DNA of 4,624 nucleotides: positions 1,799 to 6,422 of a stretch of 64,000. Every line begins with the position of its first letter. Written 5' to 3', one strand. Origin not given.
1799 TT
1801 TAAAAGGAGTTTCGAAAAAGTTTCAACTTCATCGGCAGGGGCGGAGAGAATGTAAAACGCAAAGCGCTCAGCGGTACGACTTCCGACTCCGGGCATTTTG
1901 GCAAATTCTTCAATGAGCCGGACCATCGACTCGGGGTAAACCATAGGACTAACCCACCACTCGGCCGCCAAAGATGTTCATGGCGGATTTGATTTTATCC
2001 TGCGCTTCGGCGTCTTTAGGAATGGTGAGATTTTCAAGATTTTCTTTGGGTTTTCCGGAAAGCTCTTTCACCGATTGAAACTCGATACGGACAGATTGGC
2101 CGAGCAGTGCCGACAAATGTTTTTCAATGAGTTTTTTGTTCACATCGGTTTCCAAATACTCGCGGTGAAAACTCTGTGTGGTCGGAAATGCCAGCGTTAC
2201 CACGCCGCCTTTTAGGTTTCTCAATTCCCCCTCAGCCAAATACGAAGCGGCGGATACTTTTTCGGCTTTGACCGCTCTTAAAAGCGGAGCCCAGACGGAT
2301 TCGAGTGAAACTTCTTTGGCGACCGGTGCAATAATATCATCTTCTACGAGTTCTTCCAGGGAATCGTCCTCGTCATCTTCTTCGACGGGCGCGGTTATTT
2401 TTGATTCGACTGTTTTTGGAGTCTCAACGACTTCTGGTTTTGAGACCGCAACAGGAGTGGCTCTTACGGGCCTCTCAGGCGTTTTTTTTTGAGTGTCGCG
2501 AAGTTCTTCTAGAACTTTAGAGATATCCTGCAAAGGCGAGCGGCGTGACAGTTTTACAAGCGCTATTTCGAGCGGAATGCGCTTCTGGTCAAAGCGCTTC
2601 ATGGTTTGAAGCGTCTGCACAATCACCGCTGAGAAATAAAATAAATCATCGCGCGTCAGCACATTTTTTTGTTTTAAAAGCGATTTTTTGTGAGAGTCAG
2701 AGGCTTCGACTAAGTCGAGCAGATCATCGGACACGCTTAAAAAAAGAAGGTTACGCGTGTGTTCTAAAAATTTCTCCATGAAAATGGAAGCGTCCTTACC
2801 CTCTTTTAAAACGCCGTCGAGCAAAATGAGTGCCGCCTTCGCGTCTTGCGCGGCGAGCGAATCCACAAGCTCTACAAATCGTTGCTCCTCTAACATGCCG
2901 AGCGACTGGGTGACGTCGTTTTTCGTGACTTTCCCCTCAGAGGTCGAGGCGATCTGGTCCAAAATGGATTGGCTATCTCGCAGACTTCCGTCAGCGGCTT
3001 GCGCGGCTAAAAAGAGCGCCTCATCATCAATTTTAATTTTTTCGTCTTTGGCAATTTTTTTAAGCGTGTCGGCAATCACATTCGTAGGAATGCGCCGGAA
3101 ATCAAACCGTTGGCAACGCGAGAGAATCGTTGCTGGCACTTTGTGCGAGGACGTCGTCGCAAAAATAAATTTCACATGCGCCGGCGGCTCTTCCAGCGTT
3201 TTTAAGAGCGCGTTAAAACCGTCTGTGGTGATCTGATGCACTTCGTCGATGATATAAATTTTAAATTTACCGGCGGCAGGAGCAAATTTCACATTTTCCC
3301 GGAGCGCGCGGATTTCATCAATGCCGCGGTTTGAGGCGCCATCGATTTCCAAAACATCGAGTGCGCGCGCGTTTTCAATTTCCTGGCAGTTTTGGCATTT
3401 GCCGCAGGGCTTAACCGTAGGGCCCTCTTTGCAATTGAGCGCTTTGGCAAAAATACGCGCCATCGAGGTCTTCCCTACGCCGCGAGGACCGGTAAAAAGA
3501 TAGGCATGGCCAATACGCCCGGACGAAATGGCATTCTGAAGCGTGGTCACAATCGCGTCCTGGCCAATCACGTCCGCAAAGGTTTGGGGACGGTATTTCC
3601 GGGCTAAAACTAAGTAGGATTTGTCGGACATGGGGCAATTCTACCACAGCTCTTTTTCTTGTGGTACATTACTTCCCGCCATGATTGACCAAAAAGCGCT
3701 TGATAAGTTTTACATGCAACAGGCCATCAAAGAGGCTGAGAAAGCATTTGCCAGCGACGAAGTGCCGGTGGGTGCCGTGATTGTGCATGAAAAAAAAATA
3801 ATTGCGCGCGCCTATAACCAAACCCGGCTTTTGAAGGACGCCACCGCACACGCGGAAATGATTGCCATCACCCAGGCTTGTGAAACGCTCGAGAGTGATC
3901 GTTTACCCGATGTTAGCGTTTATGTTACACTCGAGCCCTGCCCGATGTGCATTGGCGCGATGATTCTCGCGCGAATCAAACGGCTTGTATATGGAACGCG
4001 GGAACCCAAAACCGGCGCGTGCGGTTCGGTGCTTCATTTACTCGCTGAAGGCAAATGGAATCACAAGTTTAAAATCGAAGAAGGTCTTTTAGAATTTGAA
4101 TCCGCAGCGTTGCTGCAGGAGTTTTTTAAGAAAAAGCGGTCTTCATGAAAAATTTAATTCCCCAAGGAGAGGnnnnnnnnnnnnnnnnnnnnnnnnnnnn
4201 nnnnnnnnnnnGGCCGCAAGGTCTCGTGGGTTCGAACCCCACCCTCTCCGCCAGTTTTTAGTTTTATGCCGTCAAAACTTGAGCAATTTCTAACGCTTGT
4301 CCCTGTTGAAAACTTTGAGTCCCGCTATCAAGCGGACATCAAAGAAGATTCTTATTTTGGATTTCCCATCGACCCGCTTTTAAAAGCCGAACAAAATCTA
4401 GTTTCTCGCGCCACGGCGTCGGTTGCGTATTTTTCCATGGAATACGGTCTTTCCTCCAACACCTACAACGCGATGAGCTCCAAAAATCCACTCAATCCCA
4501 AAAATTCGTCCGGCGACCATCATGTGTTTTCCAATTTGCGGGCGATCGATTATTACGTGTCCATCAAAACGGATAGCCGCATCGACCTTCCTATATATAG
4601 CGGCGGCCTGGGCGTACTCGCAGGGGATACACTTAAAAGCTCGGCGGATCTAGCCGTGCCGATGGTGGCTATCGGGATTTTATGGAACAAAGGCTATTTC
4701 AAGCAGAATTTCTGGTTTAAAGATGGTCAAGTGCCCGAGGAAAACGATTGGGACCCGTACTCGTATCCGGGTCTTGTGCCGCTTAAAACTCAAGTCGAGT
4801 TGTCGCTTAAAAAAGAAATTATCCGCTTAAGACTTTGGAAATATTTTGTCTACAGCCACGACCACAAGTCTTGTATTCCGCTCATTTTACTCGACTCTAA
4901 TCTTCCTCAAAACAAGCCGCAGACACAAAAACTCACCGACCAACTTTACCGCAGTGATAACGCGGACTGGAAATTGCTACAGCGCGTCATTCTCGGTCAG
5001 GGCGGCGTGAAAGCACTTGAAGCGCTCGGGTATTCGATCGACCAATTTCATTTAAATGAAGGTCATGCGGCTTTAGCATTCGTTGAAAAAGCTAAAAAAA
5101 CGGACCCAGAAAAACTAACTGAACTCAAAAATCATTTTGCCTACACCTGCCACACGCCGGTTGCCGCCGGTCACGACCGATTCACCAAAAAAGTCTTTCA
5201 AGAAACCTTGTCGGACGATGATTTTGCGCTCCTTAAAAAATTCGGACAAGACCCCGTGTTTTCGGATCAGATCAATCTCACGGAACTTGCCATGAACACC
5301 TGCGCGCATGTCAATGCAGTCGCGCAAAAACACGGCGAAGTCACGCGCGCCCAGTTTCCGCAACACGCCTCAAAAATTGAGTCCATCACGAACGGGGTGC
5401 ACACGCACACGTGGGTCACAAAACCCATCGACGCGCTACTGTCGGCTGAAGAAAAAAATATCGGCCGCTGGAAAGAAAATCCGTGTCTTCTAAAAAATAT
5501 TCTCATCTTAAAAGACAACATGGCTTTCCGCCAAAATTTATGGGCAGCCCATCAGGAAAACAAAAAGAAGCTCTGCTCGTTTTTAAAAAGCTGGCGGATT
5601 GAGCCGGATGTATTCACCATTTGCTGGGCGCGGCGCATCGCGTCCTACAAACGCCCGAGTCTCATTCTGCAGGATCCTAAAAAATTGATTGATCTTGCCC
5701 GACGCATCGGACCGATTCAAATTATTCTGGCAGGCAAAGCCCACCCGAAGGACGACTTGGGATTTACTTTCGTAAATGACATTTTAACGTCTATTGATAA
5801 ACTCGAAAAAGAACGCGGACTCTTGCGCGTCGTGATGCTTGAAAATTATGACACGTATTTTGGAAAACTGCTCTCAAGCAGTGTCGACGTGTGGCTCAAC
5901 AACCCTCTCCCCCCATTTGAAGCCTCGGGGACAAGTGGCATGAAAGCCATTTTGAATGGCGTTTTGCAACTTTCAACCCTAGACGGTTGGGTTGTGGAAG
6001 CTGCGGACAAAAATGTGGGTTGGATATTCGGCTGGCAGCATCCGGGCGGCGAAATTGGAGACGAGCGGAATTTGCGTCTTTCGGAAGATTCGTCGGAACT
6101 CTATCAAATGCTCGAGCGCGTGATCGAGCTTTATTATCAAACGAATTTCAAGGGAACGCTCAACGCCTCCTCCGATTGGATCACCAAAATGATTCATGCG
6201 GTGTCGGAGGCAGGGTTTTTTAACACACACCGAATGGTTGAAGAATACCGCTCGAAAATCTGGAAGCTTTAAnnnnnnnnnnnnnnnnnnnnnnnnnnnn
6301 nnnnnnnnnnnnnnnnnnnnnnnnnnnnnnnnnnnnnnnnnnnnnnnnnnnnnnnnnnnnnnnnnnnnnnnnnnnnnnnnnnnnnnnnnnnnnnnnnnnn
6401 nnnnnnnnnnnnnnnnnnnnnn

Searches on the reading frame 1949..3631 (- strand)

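Call 34: search_protein_families(library=pfam, proteins=[window:1949-3631:-], max_evalue=0.00001)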
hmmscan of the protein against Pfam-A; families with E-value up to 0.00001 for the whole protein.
window:1949-3631:- (560 aa): 9 families
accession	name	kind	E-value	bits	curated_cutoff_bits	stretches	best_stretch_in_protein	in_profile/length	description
PF13177.12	DNA_pol3_delta2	-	1.2e-46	159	27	1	24-180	2-159/161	DNA polymerase III, delta subunit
PF00004.35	AAA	-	5.8e-13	49.9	21.2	1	45-177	2-124/131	ATPase family associated with various cellular activities (AAA)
PF12169.13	DNA_pol3_gamma3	-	2.4e-12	47.3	24.4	1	235-371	1-137/143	DNA polymerase III subunits gamma and tau domain III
PF22608.2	DNAX_ATPase_lid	-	9.3e-12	45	27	1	186-228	2-44/49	DNA polymerase III clamp loader subunit, ATPase lid domain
PF20964.2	DnaX_C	-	4.5e-11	43.1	26.2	1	437-543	7-106/113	DNA polymerase III subunit tau, C-terminal domain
PF13191.12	AAA_16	-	5.1e-08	34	32.6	0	21-148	2-158/167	AAA ATPase domain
PF07728.20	AAA_5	-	4e-07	30.6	22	1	45-152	3-96/139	AAA domain (dynein-related subfamily)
PF05496.18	RuvB_N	-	4.7e-07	30.1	27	1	14-76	2-68/159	Holliday junction DNA helicase RuvB P-loop domain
PF13173.12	AAA_14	-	6.5e-06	26.6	27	0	43-165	4-103/129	AAA domain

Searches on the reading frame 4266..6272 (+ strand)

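Call 34: search_protein_families(library=pfam, proteins=[window:4266-6272:+], max_evalue=0.00001)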
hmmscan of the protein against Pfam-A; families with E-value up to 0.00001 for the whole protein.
window:4266-6272:+ (668 aa): 1 family
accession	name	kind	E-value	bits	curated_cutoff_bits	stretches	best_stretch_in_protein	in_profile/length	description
PF00343.26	Phosphorylase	-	9.9e-43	146.8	27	1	333-622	321-629/713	Carbohydrate phosphorylase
